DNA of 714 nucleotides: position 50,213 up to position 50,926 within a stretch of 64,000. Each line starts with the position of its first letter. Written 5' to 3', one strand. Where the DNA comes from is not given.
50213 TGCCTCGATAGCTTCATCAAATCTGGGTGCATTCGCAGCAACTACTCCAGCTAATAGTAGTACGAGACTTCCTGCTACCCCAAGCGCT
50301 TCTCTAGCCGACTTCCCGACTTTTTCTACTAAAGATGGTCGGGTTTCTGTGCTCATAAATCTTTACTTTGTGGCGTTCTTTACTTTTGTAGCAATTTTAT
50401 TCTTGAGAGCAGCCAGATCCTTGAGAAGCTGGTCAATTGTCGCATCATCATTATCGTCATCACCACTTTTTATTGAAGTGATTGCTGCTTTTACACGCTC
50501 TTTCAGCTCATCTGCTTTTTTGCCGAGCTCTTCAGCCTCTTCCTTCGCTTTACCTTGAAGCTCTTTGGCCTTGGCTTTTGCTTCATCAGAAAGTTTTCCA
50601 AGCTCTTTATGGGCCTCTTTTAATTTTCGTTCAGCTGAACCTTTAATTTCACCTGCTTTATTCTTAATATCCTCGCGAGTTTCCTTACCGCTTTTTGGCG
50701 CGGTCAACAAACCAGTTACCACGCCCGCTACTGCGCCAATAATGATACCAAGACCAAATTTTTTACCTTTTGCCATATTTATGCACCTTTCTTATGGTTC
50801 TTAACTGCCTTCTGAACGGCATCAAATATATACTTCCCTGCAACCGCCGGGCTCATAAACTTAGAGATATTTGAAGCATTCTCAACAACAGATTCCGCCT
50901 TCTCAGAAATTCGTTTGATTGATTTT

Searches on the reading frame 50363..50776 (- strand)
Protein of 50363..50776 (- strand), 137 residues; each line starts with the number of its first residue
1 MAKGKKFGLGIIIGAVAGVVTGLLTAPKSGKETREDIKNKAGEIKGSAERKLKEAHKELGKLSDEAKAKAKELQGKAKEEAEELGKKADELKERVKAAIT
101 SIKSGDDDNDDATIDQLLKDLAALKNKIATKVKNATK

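Call 18: search_protein_families(library=pfam, max_evalue=0.00001, proteins=[window:50363-50776:-])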
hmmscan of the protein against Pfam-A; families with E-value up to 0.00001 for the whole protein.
window:50363-50776:- (137 aa): 1 family
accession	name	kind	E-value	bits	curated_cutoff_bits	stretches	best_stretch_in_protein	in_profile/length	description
PF12732.12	YtxH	-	2e-19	70.2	37.5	1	9-78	2-71/71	YtxH-like protein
